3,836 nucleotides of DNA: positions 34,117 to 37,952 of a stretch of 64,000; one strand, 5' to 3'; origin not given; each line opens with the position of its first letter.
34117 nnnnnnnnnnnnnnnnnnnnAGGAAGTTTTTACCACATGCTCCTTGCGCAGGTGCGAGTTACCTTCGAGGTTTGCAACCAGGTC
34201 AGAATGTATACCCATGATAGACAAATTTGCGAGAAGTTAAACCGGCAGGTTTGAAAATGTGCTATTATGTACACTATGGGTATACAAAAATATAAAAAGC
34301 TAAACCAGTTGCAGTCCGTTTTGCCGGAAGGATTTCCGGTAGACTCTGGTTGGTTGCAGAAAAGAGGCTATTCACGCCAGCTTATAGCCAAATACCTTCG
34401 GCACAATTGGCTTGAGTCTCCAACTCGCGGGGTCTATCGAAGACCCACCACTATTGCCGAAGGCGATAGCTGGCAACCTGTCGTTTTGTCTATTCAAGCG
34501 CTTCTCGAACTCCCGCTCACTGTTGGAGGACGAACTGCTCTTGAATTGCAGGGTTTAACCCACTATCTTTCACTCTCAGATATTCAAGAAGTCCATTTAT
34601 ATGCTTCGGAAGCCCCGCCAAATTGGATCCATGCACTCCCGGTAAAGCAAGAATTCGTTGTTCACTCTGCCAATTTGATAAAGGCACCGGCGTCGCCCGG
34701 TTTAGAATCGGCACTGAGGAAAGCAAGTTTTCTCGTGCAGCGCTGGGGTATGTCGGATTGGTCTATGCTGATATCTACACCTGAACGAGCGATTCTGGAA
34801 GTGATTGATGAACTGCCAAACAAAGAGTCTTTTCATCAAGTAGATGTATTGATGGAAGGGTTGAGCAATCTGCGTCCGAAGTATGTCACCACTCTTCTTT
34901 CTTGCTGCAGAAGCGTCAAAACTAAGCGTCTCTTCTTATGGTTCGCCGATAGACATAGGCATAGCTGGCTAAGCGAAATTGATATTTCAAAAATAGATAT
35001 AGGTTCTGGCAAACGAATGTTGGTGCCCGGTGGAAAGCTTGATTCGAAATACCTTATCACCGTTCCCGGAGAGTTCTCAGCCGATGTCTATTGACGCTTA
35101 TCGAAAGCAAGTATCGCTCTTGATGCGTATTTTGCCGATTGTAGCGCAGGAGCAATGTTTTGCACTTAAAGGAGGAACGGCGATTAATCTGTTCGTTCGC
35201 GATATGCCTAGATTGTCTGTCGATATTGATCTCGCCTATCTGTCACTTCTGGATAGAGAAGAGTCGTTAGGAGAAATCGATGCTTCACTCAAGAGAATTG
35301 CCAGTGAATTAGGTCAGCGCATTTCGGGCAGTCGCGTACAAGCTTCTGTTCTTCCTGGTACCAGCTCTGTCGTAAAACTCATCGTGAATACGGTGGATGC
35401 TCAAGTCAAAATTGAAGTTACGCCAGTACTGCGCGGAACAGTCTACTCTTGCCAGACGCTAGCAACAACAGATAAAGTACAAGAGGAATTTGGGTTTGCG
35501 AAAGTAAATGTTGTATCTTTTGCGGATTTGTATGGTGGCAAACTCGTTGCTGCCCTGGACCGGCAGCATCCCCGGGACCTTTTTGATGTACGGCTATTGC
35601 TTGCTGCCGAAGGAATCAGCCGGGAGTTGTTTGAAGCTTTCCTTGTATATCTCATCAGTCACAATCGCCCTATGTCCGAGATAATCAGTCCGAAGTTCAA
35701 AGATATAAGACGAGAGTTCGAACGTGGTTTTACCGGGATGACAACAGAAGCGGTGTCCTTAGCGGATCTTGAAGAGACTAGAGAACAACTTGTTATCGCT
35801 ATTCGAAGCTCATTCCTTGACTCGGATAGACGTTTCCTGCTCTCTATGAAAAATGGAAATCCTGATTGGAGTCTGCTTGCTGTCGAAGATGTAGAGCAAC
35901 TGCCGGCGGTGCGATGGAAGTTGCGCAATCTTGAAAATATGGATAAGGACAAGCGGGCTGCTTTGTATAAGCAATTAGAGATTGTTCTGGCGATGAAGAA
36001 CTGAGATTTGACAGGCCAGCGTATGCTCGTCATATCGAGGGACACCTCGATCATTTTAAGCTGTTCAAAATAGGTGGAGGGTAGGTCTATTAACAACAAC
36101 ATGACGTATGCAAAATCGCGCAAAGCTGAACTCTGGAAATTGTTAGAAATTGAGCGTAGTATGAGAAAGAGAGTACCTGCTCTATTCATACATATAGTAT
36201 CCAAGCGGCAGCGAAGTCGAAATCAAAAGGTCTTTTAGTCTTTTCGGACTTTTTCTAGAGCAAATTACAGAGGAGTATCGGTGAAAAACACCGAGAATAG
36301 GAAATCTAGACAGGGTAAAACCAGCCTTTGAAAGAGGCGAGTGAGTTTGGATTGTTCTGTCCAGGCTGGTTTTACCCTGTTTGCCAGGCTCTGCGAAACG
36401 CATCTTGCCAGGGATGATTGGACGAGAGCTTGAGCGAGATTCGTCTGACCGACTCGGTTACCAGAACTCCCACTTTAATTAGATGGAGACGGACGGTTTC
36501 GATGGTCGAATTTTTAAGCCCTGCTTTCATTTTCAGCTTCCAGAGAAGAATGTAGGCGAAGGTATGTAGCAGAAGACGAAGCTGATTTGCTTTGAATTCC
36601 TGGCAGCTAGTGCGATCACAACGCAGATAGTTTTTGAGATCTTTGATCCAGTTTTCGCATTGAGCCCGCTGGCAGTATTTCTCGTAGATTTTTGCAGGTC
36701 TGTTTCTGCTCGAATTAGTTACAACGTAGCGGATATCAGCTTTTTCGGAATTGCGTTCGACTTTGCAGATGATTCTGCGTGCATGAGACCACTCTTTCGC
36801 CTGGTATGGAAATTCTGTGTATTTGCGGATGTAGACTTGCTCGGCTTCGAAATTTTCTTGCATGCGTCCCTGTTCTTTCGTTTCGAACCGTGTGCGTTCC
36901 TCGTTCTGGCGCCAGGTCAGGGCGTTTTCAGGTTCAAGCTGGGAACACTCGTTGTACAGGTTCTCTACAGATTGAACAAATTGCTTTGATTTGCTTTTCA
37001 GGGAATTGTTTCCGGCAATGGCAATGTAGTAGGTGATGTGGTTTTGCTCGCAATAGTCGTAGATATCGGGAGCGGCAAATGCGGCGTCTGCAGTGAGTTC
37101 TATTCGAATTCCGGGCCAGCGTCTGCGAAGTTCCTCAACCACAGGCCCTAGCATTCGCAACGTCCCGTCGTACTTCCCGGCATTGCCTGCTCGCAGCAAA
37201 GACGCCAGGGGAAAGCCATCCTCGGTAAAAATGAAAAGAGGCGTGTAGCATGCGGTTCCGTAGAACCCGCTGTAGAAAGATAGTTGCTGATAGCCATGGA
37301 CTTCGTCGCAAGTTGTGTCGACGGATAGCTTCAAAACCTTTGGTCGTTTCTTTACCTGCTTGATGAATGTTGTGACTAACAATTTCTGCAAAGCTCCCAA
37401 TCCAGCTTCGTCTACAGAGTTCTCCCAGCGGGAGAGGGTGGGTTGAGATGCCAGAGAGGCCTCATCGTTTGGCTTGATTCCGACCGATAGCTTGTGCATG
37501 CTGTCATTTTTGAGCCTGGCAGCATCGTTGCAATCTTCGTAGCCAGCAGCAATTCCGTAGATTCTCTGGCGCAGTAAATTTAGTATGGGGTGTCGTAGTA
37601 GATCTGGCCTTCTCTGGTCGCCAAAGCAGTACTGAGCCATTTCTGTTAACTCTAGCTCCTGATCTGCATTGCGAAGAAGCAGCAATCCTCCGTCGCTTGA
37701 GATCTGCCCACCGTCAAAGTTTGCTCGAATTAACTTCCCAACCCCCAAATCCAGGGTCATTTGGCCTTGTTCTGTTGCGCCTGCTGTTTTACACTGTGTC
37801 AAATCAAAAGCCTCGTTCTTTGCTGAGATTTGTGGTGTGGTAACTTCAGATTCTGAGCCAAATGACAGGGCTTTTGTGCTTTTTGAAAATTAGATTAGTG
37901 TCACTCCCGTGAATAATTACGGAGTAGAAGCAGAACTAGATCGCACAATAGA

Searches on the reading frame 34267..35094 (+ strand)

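Call 11: search_protein_families(library=ncbifam, proteins=[window:34267-35094:+], max_evalue=0.1)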
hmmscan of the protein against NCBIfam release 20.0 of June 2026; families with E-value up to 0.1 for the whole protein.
window:34267-35094:+ (275 aa): 0 families

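Call 75: search_protein_families(library=pfam, proteins=[window:34267-35094:+], max_evalue=0.001)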
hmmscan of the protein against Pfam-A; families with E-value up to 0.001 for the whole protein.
window:34267-35094:+ (275 aa): 2 families
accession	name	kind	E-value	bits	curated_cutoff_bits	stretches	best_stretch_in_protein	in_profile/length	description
PF11459.13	AbiEi_3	-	1.5e-40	138.7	26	1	108-267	3-157/157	Transcriptional regulator, AbiEi antitoxin, Type IV TA system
PF17194.10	AbiEi_3_N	-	2.3e-25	88.9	26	1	10-103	3-93/93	Transcriptional regulator, AbiEi antitoxin N-terminal domain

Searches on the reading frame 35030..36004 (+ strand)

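Call 11: search_protein_families(library=ncbifam, proteins=[window:35030-36004:+], max_evalue=0.1)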
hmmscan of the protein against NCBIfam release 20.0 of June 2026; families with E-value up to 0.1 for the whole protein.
window:35030-36004:+ (324 aa): 0 families

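Call 96: search_protein_families(library=pfam, proteins=[window:35030-36004:+], max_evalue=0.001)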
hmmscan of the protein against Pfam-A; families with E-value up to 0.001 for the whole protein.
window:35030-36004:+ (324 aa): 1 family
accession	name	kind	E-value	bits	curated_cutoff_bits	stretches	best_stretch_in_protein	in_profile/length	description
PF08843.17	AbiEii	-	9e-40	137.5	22.5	1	30-295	2-233/238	Nucleotidyl transferase AbiEii toxin, Type IV TA system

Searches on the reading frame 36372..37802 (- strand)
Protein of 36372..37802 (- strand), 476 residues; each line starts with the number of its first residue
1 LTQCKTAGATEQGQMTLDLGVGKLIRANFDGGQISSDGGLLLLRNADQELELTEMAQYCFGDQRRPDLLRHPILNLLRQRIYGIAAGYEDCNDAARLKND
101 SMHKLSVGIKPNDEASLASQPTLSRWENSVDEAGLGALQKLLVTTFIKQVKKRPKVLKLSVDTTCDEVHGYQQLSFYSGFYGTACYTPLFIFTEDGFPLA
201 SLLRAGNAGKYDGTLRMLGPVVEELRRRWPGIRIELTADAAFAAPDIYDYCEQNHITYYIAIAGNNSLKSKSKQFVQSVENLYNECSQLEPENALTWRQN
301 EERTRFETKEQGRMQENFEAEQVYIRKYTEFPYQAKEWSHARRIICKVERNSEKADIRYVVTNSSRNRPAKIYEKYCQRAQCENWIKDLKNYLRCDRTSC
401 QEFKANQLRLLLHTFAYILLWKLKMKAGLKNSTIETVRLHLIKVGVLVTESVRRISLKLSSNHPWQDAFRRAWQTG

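Call 96: search_protein_families(library=pfam, proteins=[window:36372-37802:-], max_evalue=0.001)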
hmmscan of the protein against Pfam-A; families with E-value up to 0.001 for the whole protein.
window:36372-37802:- (476 aa): 2 families
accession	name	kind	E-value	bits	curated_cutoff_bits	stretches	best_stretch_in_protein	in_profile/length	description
PF13701.12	DDE_Tnp_1_4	-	1.3e-130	436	34.7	1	22-473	6-427/435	Transposase DDE domain group 1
PF01609.27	DDE_Tnp_1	-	3.3e-19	69.9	23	1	160-419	8-200/200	Transposase DDE domain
